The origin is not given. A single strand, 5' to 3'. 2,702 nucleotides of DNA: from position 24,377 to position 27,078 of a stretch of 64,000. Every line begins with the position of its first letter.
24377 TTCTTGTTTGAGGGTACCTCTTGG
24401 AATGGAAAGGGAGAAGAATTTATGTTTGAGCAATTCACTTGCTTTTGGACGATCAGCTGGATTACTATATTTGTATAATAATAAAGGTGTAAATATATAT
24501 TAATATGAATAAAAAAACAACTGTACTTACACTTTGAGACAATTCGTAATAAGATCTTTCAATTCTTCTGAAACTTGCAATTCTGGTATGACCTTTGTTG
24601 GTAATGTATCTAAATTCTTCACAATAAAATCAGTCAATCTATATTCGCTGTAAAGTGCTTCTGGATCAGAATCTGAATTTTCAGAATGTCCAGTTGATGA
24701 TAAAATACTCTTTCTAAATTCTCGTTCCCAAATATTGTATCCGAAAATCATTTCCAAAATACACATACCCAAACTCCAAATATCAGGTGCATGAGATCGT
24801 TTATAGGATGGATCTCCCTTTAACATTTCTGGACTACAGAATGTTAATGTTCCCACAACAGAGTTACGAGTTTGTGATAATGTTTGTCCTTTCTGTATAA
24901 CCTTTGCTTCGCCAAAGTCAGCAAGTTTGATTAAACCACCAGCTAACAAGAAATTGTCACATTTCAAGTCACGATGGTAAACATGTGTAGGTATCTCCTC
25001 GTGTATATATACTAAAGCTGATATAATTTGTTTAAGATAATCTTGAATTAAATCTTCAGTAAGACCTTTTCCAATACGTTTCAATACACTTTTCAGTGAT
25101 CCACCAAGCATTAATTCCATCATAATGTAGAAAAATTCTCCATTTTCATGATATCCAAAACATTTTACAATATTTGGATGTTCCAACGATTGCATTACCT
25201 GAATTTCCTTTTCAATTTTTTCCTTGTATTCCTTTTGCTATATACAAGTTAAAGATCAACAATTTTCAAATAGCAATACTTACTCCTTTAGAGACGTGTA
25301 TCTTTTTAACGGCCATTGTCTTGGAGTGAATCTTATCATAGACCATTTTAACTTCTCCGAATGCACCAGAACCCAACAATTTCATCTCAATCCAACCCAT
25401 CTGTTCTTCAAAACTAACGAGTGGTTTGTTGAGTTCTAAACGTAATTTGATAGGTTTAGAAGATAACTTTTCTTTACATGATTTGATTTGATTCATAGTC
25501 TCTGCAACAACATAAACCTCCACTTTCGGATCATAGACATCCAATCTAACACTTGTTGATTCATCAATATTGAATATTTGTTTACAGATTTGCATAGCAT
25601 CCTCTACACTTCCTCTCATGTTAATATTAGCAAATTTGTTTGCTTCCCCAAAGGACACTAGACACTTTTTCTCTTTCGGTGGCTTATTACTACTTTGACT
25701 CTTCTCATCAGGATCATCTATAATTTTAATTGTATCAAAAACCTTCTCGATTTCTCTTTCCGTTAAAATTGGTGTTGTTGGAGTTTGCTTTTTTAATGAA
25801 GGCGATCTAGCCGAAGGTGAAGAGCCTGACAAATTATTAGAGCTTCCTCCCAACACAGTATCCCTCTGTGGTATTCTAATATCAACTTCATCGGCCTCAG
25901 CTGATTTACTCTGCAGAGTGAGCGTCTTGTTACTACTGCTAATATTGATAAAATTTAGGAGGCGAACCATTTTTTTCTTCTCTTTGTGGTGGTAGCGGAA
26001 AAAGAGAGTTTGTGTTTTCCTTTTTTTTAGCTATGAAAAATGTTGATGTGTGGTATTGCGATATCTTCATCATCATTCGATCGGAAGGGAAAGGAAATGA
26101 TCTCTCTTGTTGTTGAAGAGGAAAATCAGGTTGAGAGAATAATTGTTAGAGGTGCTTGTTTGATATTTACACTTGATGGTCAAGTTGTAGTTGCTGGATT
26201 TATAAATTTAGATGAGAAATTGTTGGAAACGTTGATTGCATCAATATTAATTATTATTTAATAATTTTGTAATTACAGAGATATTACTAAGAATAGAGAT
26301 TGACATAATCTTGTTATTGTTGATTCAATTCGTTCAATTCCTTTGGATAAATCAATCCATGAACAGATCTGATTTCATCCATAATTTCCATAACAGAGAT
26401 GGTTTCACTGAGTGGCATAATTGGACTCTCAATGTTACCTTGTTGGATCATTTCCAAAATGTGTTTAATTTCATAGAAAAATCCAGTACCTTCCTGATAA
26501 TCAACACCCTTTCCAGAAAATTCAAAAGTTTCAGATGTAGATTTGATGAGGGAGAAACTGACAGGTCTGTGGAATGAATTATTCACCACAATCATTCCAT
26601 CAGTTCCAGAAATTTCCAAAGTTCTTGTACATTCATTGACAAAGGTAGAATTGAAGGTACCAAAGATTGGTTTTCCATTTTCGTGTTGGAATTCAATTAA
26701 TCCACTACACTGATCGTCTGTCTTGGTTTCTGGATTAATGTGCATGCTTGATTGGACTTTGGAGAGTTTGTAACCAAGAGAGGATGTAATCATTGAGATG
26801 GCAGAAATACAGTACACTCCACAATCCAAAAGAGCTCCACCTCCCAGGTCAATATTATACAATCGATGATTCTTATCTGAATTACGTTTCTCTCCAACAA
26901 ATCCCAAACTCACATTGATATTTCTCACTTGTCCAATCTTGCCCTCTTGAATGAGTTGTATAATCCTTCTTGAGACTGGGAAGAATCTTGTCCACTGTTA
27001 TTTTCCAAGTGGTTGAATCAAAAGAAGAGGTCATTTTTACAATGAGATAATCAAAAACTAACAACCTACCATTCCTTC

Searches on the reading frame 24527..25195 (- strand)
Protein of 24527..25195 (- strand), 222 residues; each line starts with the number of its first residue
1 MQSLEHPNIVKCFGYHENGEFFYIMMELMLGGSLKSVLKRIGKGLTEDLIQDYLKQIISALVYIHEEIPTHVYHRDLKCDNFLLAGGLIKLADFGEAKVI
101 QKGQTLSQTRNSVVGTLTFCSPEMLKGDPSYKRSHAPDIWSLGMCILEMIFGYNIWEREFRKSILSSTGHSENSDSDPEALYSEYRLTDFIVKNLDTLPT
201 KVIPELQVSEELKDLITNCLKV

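Call 23: search_protein_families(library=pfam, proteins=[window:24527-25195:-], max_evalue=0.001)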
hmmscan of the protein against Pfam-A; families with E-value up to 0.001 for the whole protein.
window:24527-25195:- (222 aa): 2 families
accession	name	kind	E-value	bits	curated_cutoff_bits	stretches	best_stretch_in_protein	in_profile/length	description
PF00069.31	Pkinase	-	2.6e-41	142.2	31.7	1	1-221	52-245/263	Protein kinase domain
PF07714.23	PK_Tyr_Ser-Thr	-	3.6e-24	85.9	23.1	1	1-152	55-201/258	Protein tyrosine and serine/threonine kinase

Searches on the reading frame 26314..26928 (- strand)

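Call 23: search_protein_families(library=pfam, proteins=[window:26314-26928:-], max_evalue=0.001)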
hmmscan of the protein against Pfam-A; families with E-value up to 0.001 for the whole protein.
window:26314-26928:- (204 aa): 2 families
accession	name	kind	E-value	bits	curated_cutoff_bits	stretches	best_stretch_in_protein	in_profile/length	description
PF22725.1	GFO_IDH_MocA_C3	-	5.1e-11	43.1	27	1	15-114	27-124/124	GFO/IDH/MocA C-terminal domain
PF02894.22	GFO_IDH_MocA_C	-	8.5e-06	26.1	22.9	1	28-184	38-204/218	Oxidoreductase family, C-terminal alpha/beta domain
